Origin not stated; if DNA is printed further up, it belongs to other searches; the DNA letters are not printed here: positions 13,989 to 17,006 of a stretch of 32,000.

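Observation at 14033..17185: tRNA-Leu-bounded 3.1-kb islet whose only cargo is an SF1 helicase fused to a Vsr/DUF2726-type nuclease (candidate single-gene defence module)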

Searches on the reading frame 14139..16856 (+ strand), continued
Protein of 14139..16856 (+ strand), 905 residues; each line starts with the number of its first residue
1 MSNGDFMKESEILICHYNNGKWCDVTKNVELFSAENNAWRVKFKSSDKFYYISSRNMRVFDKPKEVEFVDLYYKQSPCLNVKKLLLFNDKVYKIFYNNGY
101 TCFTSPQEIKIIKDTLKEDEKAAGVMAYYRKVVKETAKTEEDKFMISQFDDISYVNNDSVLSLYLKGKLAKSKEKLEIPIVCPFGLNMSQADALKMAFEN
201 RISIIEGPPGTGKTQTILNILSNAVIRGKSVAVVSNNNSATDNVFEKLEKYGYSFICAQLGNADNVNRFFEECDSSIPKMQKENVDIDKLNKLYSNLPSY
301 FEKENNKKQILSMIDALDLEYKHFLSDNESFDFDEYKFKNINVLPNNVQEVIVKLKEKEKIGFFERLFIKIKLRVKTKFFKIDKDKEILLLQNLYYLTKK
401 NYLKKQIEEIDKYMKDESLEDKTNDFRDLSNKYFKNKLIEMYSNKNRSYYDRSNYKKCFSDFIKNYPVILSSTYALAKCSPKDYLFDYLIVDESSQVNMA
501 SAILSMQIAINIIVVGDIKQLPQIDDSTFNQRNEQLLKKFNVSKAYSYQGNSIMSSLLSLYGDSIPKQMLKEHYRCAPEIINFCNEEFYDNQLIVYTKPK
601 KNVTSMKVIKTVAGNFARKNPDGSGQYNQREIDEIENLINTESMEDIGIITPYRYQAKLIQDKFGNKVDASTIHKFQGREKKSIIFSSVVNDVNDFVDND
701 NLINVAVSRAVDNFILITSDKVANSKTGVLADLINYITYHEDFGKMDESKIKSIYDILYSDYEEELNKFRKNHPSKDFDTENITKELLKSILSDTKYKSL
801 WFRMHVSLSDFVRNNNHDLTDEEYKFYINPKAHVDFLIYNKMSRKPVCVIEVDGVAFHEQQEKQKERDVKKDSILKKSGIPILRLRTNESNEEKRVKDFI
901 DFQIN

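Call 80: search_protein_families(library=padloc, proteins=[L022:1481-2614:+, L023:2611-4005:+, L022:13029-14288:+, L022:14284-14907:+, L024:5094-6137:+, L025:3736-5817:+, L025:2198-3151:+, L040:6230-7144:+, L040:1842-5240:+, L028:4803-5690:-], max_evalue=0.00001)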
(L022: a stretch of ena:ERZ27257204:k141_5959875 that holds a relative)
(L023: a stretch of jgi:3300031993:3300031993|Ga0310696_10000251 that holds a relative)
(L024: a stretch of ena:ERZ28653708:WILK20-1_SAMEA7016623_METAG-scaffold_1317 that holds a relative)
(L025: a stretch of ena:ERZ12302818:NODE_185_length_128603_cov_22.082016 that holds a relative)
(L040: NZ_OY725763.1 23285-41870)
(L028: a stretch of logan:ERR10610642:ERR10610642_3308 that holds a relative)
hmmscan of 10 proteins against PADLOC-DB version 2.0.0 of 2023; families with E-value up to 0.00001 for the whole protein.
L022:1481-2614:+ (378 aa): 1 family
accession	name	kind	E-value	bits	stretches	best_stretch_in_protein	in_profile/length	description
PDLC03297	MTase_II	-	1.4e-12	45.7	1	11-144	18-151/332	Type II methyltransferase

L023:2611-4005:+ (465 aa): 3 families
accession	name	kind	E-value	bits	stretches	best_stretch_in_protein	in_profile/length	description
PDLC03418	REase_II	-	1.7e-13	48.4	1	19-184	29-171/372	Type II restriction enzyme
PDLC03877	NsnA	-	3.3e-12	44.4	1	9-171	52-201/385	-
PDLC04027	PD-T4-2_A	-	1.5e-11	42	1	12-186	42-210/363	-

L022:13029-14288:+ (420 aa): 11 families
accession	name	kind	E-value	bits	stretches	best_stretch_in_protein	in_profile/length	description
PDLC02335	AbiLi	-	3.5e-66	221.5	1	1-413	49-293/326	AbiLi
PDLC02980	AriA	-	6.4e-21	73.6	1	47-349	3-304/304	-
PDLC04426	PDC-M12A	-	4.8e-19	67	1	1-401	1-367/369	-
PDLC04182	HEC-01A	-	3e-08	31.1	1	283-378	286-378/406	-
PDLC04180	HEC-01A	-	7.9e-08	29.9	1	284-377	256-348/382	-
PDLC00295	PtuA1|PtuA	-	5.1e-07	27.1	0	301-349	288-335/451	AAA ATPase domain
PDLC02914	ATPase-Toprim_I-B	-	6.1e-07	27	0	303-350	202-250/443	-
PDLC02336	AbiLi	-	1.3e-06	26.2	0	48-351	27-296/340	AbiLi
PDLC00304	PtuA1|PtuA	-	2.4e-06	25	0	2-84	12-80/444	AAA ATPase domain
PDLC04033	PD-T4-4_A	-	5.4e-06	23.9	1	279-344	301-366/460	-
PDLC04391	PDC-M07A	-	5.5e-06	23.6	1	284-377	285-379/412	-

L022:14284-14907:+ (208 aa): 1 family
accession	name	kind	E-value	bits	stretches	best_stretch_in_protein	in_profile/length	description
PDLC02337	AbiLii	-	8.4e-06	24.5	0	5-203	26-110/170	AbiLii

L024:5094-6137:+ (348 aa): 7 families
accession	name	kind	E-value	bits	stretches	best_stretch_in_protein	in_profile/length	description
PDLC03963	SoFic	-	5e-36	122.8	1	18-327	29-316/361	-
PDLC04839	PDC-S04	-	1.2e-14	52.4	1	96-246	47-186/205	-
PDLC04840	PDC-S04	-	1.7e-13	48.8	1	52-217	13-173/227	-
PDLC04837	PDC-S04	-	3e-13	47.6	1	57-263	32-225/234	-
PDLC04966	PDC-S24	-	2.9e-12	44.2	1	105-220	229-341/497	-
PDLC04836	PDC-S04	-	1.2e-10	39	1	57-221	32-189/244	-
PDLC04838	PDC-S04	-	4.6e-06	24.6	0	192-235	139-183/209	-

L025:3736-5817:+ (694 aa): 1 family
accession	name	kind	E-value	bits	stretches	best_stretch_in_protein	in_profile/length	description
PDLC05014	PDC-S41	-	8.5e-183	607.2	1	11-677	3-654/657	-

L025:2198-3151:+ (318 aa): 4 families
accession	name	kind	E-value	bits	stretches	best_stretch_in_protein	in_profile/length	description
PDLC01256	Cas9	-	5.3e-09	33.4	1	200-283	485-571/711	"CAS-II-A,CAS-II-B,CAS-II-C; effector__SPE"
PDLC00973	Cas9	-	1.3e-08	31.9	1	206-287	585-670/830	CRISPR subtype II RNA-guided endonuclease Cas9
PDLC01460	Cas9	-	2.2e-06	24.2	1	217-301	491-571/901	"CAS-II-A,CAS-II-B,CAS-II-C; effector__SPE"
PDLC00337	PtuB1|PtuB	-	7.3e-06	24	0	217-286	48-116/216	Unknown function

L040:6230-7144:+ (305 aa): 3 families
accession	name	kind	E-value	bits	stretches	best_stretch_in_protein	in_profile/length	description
PDLC03957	bSEFIR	-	3.1e-69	232.8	1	3-266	37-273/412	-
PDLC05062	PDC-S66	-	4.7e-10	37.4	1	8-76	151-217/282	-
PDLC02421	Aga_TIR-PNTD1-PNTD2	-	7.7e-09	33.1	1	7-154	5-142/430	Class I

L040:1842-5240:+ (1133 aa): 56 families (the best 25 are shown)
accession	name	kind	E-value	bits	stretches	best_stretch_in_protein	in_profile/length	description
PDLC03601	REase_MTase_IIG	-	3.2e-64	215.3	2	581-856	497-782/1110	Type IIG restriction enzyme-methyltransferase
PDLC03596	REase_MTase_IIG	-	3.1e-55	185.7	3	575-860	574-825/1148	Type IIG restriction enzyme-methyltransferase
PDLC03612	REase_MTase_IIG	-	3.1e-51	172.7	3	742-886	805-945/1247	Type IIG restriction enzyme-methyltransferase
PDLC03335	MTase_II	-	9.9e-28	95.1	1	626-885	77-337/607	Type II methyltransferase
PDLC03604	REase_MTase_IIG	-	1.1e-27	94.5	2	741-903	532-700/1011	Type IIG restriction enzyme-methyltransferase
PDLC03609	REase_MTase_IIG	-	1.7e-26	90.3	2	734-873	550-682/1066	Type IIG restriction enzyme-methyltransferase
PDLC02643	DrmMI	-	3.2e-26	89.5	2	434-608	547-690/1347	DrmMI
PDLC03313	MTase_II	-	1.6e-24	84.4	1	738-860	139-259/563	Type II methyltransferase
PDLC03235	MTase_II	-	8.8e-24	82.3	1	740-863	243-364/648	Type II methyltransferase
PDLC02638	DrmMI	-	1.5e-21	74.3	2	436-683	548-756/935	DrmMI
PDLC03248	MTase_II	-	2e-20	71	1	739-935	81-271/521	Type II methyltransferase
PDLC02521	PglX|PglXI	-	2.3e-19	66.9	2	740-874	478-610/1174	PglX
PDLC03627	REase_MTase_IIG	-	2.4e-19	66.6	2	414-524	328-428/1136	Type IIG restriction enzyme-methyltransferase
PDLC03629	REase_MTase_IIG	-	1.5e-18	64.1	1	741-846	568-680/1182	Type IIG restriction enzyme-methyltransferase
PDLC03267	MTase_II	-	2.1e-16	58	1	739-925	102-285/539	Type II methyltransferase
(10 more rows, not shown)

L028:4803-5690:- (295 aa): 6 families
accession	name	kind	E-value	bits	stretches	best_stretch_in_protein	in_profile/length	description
PDLC04836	PDC-S04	-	2.2e-40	136.4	1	84-270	23-216/244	-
PDLC04840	PDC-S04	-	2.5e-36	123.5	1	84-268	9-201/227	-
PDLC04837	PDC-S04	-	9.9e-36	121.2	1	81-279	20-220/234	-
PDLC03963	SoFic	-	3.2e-29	100.4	1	90-250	60-221/361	-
PDLC04839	PDC-S04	-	3.6e-19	67.3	1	92-282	4-201/205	-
PDLC04838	PDC-S04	-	3.7e-11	41.2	1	179-283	93-202/209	-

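Call 82: find_encoding_contigs(protein=P0002, flank=8000, max_places=2)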
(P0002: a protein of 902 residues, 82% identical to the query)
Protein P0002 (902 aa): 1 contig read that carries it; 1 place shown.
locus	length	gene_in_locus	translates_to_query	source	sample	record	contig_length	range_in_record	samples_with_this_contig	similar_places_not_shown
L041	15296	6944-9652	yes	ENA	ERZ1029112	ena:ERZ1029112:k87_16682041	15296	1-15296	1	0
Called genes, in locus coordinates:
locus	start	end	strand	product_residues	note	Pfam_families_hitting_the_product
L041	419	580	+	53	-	-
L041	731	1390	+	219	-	-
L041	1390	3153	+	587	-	PF07669:Eco57I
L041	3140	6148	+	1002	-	PF04851:ResIII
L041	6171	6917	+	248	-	-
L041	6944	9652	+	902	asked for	PF00580:UvrD-helicase (weak), PF13086:AAA_11, PF13245:AAA_19 (weak), PF13604:AAA_30 (weak), PF01443:Viral_helicase1 (faint), PF13087:AAA_12, PF10881:DUF2726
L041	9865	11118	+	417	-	PF01381:HTH_3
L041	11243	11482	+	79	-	-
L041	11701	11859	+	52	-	-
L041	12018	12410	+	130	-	-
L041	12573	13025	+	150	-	-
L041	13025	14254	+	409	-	PF18555:MobL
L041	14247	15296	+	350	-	?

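Call 85: search_protein_families(library=phrogs, proteins=[window:14157-16853:+, L022:6233-6970:+], max_evalue=0.001)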
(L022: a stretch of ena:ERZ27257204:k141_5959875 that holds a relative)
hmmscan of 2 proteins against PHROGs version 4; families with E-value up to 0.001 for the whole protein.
window:14157-16853:+ (899 aa): 2 families
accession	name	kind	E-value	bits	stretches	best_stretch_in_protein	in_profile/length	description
phrog_25411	-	unknown function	3.1e-37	129.5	2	462-732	334-617/627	-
phrog_170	-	other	0.00068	20.2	1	121-222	23-118/323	PhoH-like phosphate starvation-inducible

L022:6233-6970:+ (246 aa): 0 families

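Call 93: find_related_loci(query=A2, collection=viral_contigs, flank=8000)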
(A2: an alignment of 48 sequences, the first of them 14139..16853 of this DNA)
Query A2 (905 aa) in viral_contigs; peptide patterns used: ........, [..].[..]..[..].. (x = any residue, [..] = any of these).
600 stretches matched a pattern (row limit reached: there are more); 10 encode a relative of the query (tblastn E <= 1e-3); 10 distinct loci.
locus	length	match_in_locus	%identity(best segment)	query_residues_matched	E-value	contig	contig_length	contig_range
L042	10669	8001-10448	35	92-900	2e-153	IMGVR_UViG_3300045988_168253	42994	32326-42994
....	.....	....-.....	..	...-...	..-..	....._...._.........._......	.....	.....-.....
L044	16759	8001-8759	26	463-735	9e-13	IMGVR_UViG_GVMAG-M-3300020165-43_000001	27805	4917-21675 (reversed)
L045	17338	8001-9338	25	186-724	2e-10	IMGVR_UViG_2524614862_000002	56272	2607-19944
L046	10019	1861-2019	45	205-253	3e-6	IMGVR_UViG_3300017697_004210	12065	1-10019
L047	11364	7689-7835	45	202-247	5e-6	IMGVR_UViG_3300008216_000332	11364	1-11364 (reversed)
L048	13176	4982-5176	34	203-258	1e-5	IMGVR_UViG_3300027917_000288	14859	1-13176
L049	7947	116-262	41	202-247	3e-5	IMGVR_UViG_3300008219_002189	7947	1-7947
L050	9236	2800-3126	28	203-284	3e-5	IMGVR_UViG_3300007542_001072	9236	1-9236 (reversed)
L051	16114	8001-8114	45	191-228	3e-5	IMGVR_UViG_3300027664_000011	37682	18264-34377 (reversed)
